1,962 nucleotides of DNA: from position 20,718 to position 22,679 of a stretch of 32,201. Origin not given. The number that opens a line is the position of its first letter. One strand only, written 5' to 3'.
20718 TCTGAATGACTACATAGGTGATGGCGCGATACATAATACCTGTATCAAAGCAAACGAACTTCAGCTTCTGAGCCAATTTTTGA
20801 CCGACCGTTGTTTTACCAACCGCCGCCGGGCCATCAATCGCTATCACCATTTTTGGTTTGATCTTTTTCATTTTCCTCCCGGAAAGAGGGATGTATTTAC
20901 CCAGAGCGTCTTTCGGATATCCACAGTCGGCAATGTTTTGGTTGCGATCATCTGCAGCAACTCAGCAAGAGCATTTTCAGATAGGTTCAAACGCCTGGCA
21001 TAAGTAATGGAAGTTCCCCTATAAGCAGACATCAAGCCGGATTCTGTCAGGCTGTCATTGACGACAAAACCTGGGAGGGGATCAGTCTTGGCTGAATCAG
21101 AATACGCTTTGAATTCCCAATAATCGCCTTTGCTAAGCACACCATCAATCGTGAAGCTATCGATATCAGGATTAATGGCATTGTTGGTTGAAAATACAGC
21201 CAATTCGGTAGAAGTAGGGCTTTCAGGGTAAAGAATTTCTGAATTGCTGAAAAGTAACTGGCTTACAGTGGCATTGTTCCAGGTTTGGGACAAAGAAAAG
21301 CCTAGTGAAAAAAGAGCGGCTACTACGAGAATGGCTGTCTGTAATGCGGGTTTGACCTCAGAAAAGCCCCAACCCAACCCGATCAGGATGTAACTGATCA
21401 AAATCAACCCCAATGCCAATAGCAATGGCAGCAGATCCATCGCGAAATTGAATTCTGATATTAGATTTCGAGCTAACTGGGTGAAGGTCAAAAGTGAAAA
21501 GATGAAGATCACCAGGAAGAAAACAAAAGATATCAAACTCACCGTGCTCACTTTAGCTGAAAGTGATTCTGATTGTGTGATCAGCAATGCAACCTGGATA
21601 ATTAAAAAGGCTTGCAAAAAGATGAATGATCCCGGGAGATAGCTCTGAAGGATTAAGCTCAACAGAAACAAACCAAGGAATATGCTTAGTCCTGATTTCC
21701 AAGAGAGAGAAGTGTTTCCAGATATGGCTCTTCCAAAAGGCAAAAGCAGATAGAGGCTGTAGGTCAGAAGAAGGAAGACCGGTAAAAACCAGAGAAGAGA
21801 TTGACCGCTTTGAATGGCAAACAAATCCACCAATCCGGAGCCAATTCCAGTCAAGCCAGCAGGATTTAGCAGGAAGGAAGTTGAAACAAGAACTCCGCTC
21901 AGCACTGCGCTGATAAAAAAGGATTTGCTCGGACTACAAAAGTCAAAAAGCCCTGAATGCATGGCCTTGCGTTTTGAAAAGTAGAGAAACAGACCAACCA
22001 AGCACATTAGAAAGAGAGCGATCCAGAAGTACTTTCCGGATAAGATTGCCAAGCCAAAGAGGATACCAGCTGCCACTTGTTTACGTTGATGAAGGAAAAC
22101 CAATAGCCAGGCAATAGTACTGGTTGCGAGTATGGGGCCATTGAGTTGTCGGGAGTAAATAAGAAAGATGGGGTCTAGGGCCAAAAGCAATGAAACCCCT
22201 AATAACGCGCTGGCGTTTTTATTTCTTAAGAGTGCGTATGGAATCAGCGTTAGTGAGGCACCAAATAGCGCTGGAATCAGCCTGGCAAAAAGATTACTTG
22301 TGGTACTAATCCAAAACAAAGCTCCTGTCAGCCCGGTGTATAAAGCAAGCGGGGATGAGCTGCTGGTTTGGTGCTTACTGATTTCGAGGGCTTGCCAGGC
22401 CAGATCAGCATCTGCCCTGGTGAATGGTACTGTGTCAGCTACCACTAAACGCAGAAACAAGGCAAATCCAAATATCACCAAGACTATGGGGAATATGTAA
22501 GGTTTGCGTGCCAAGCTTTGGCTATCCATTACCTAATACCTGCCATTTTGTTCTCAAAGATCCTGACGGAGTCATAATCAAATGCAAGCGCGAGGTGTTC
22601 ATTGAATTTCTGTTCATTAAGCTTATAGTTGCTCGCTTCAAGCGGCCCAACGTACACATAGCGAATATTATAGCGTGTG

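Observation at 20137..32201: Tightly coupled operon built around three consecutive large polytopic membrane proteins (DUF2298 / Chlor_Arch_YYY type) plus GT4 and a SAM methyltransferase: candidate uncharacterised extracytoplasmic glycosylation system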

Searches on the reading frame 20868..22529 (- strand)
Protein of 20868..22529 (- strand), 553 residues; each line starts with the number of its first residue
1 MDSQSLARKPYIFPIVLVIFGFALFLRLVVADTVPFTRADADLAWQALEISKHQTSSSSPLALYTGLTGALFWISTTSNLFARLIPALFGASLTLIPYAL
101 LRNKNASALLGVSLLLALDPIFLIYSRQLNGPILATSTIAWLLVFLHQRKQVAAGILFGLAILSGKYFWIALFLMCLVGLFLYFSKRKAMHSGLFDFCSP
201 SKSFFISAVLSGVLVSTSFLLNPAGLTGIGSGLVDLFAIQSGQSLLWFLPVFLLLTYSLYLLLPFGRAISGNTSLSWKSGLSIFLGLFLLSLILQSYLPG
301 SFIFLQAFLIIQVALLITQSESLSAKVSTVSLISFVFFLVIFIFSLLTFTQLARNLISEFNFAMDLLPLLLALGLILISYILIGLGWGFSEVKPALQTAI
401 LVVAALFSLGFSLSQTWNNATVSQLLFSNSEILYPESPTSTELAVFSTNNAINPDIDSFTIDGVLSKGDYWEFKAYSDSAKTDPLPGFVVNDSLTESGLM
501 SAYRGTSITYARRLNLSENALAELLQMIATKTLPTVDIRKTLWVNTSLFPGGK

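Call 5: search_protein_families(library=pfam, proteins=[window:20868-22529:-], max_evalue=0.01)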
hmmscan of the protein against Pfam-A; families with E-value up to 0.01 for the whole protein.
window:20868-22529:- (553 aa): 0 families

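Call 6: search_protein_families(library=ncbifam, proteins=[window:20868-22529:-], max_evalue=0.01)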
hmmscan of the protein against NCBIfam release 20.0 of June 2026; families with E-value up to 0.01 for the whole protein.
window:20868-22529:- (553 aa): 1 family
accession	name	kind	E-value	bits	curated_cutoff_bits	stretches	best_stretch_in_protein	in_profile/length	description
TIGR03663.1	TIGR03663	subfamily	0.00042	19.5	126.25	1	15-163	3-161/435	flippase activity-associated protein Agl23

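Call 14: find_homologous_proteins(query=window:20868-22529:-, max_evalue=0.001)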
Query window:20868-22529:- (553 aa): 32 proteins with E <= 0.001 among 8000 candidates.
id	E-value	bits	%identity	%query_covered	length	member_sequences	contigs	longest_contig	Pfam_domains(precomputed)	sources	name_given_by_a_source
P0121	0.0e+0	1158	100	100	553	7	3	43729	-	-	-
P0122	3.2e-255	866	74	100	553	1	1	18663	-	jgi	jgi:hypothetical protein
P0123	1.3e-213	729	63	100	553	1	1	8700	-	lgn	-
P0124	5.9e-212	723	62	100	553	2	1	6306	-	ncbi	-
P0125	4.0e-210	717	60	100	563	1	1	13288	-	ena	-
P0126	7.7e-210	716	61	100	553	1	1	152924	-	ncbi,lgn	-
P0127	3.1e-208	711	61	100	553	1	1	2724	-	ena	-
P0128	7.4e-195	667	58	100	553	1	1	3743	-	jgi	jgi:hypothetical protein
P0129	4.4e-194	664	59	100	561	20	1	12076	-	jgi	jgi:hypothetical protein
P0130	7.4e-193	660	59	100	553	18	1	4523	-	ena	-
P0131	1.6e-188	646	58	100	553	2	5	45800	-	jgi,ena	-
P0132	6.5e-178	611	55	100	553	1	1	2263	-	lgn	-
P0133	9.7e-143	495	47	100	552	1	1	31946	-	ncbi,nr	ncbi:MAG: hypothetical protein VB108_00065 [Anaerolineaceae bacterium]|nr:hypothetical protein [Anae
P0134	2.3e-119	418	54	71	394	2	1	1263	-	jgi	jgi:hypothetical protein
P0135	1.6e-91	326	56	55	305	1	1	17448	-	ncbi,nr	ncbi:MAG TPA: hypothetical protein VLR89_00700, partial [Anaerolineaceae bacterium]|nr:hypothetical 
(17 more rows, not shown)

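Call 17: search_solved_structures(query=A2, max_evalue=10)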
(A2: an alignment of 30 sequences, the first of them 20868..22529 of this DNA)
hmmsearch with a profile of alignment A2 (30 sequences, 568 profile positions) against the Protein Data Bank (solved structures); distinct sequences matched with E-value up to 10: 2.
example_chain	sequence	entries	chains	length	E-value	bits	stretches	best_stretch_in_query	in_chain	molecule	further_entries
23gf_B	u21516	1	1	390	0.0027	19.2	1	98-208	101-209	GPI mannosyltransferase 1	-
23gx_B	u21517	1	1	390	0.0027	19.2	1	98-208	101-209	GPI mannosyltransferase 1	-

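Call 36: predict_structure(alignment_id=A2)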
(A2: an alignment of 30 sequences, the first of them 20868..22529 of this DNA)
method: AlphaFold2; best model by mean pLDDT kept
length: 553 residues; sequences in the alignment: 30
mean_pLDDT: 85.5   pTM: 0.85
mean pLDDT of the five models: 85.5, 84.7, 83.8, 82.6, 80.1
residues with pLDDT >= 90: 249; 70-90: 250; 50-70: 43; < 50: 11
segments of 3 or more residues with pLDDT < 50: 1-6
pLDDT, mean of each block of 10 residues (from residue 1): 51 93 93 89 93 80 93 92 95 94 84 93 92 94 93 95 93 89 66 65 95 91 82 83 76 91 87 73 92 88 94 84 67 93 92 84 89 94 91 90 89 73 82 87 83 76 86 75 76 82 87 87 87 88 85 53
secondary structure, 60 per line:
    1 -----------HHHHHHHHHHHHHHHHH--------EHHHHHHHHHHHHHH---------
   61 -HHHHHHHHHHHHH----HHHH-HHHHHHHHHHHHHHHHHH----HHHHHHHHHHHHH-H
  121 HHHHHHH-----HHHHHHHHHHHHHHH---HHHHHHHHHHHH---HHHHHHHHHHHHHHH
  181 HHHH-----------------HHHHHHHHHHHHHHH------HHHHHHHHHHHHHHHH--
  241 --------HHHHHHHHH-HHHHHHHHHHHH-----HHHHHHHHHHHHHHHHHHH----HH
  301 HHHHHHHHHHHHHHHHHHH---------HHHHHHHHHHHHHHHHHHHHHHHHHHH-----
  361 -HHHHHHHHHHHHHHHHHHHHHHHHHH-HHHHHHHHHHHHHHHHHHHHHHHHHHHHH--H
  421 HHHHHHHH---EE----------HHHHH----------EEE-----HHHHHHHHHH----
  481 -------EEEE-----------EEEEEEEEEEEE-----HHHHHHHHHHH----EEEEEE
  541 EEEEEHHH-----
elements in order: H12-28 H38-51 H62-74 H79-82 H84-101 H106-118 H120-127 H133-147 H151-162 H166-184 H202-216 H223-238 H249-257 H259-270 H276-294 H299-319 H329-355 H362-387 H389-417 H420-428 H444-448 E459-461 H467-476 E488-491 E503-514 H520-530 E535-545

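Call 39: fold_search(model_id=the predicted structure, library=pdb)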
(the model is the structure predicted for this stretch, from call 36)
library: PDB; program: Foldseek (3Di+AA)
matches with E <= 10: 162; with E <= 0.001: 7
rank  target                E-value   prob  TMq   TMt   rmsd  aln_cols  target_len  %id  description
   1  5f15                  1.6e-05  1.00  0.49  0.49   9.8       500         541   13  Crystal Structure of ArnT from Cupriavidus metallidurans bound to Undecaprenyl phosphate (released 2016-02-17)
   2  9s6u_A                3.7e-05  1.00  0.46  0.46   9.1       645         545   13  Ternary cryo-EM structure of human ALG9 with Dol25-PP-GlcNAc2Man8, Dol25-P-Man and Fab (released 2026-03-18)
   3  7oci_F                1.4e-04  1.00  0.39  0.35  12.1       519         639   12  Cryo-EM structure of yeast Ost6p containing oligosaccharyltransferase complex (released 2022-02-16)
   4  9s6s_A                1.7e-04  1.00  0.41  0.42  10.1       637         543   13  Ternary cryo-EM structure of human ALG9 with Dol25-PP-GlcNAc2Man6, Dol25-P-Man and Fab (released 2026-03-18)
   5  8age_A                2.1e-04  1.00  0.41  0.36  11.5       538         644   12  Structure of yeast oligosaccharylransferase complex with acceptor peptide bound (released 2022-12-07)
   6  8b6l_I                3.8e-04  1.00  0.39  0.33  12.1       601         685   10  Subtomogram average of the human Sec61-TRAP-OSTA-translocon (released 2022-12-07)
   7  6s7o_A                7.6e-04  1.00  0.39  0.34  11.8       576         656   11  Cryo-EM structure of human oligosaccharyltransferase complex OST-A (released 2019-12-18)
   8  6c26_A                1.3e-03  1.00  0.43  0.38  12.1       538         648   13  The Cryo-EM structure of a eukaryotic oligosaccharyl transferase complex (released 2018-01-31)
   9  6s7t_A                1.7e-03  1.00  0.35  0.28  19.6       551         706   12  Cryo-EM structure of human oligosaccharyltransferase complex OST-B (released 2019-12-18)
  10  8pn9_A                1.9e-03  1.00  0.43  0.37  11.6       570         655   10  Structure of human oligosaccharyltransferase OST-A complex bound to NGI-1 (released 2024-05-08)
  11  8agb_A                2.2e-03  1.00  0.41  0.37  12.2       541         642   12  Structure of yeast oligosaccharylransferase complex with lipid-linked oligosaccharide bound (released 2022-12-07)
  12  7bve_A                6.4e-03  1.00  0.39  0.25  16.9       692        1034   13  Cryo-EM structure of Mycobacterium smegmatis arabinosyltransferase EmbC2-AcpM2 in complex with ethambutol (released 2020-04-29)
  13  7bvh_A                1.8e-02  1.00  0.39  0.24   9.2       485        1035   15  Crystal structure of arabinosyltransferase EmbC2-AcpM2 complex from Mycobacterium smegmatis complexed with di-arabinos (released 2020-04-29)
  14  6p25_B                2.0e-02  1.00  0.27  0.22   8.7       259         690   15  Structure of S. cerevisiae protein O-mannosyltransferase Pmt1-Pmt2 complex bound to the sugar donor and a peptide acce (released 2019-07-10)
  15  6ftg_5                2.0e-02  1.00  0.40  0.36  13.0       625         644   10  Subtomogram average of OST-containing ribosome-translocon complexes from canine rough microsomal membranes (released 2018-03-21)
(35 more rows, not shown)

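Call 73: search_protein_representatives(alignment_id=A2)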
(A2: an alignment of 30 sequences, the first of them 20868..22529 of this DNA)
Query: 30 sequences, 568 profile positions. Proteins with E-value up to 0.001 (for the whole library): 5467; up to 1e-10: 2945; up to 1e-30: 1510. The best 150 are listed.
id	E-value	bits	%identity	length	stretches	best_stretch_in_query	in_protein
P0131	1.5e-201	686.9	-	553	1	2-565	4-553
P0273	1.3e-179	614.6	-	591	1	3-565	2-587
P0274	8.1e-175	598.7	-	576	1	1-566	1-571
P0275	3.0e-174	596.8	-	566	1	7-565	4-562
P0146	5.6e-173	592.6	-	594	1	2-565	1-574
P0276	1.6e-171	587.8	-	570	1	6-566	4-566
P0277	1.2e-169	581.6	-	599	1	2-565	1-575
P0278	6.8e-168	575.8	-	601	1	3-566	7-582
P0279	1.1e-167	575.2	-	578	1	2-564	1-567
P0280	2.1e-167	574.2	-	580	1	2-565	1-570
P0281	1.6e-166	571.3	-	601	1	3-564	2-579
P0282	3.0e-163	560.5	-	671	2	2-390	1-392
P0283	1.3e-162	558.4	-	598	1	2-564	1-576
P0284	8.2e-162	555.8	-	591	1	2-565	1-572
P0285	9.5e-162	555.6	-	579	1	1-565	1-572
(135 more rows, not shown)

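Call 75: search_protein_families(library=pfam, alignment_id=A4, max_evalue=0.01)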
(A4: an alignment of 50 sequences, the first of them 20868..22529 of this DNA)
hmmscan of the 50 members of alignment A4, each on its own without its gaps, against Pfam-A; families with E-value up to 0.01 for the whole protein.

A. member 1, window:20868-22529:- (553 aa): 0 families

B. families by the number of members that match (of 50 scanned): 4 families
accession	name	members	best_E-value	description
PF02366.24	PMT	2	3.8e-07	Dolichyl-phosphate-mannose-protein mannosyltransferase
PF13231.12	PMT_2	2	8e-05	Dolichyl-phosphate-mannose-protein mannosyltransferase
PF14093.11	DUF4271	2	0.0011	Domain of unknown function (DUF4271)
PF20479.3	TMEM128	1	0.0062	TMEM128 protein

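Call 76: search_solved_structures(query=A4, max_evalue=1, show_alignments=2)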
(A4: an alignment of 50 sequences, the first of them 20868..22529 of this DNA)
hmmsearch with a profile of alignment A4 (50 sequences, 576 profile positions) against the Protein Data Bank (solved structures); distinct sequences matched with E-value up to 1: 1.
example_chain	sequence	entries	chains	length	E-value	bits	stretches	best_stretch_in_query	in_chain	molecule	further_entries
3mk7_C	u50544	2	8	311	0.49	11.6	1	171-250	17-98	Cytochrome c oxidase, cbb3-type, subunit P | Cbb3-type cytochrome c oxidase subunit CcoP1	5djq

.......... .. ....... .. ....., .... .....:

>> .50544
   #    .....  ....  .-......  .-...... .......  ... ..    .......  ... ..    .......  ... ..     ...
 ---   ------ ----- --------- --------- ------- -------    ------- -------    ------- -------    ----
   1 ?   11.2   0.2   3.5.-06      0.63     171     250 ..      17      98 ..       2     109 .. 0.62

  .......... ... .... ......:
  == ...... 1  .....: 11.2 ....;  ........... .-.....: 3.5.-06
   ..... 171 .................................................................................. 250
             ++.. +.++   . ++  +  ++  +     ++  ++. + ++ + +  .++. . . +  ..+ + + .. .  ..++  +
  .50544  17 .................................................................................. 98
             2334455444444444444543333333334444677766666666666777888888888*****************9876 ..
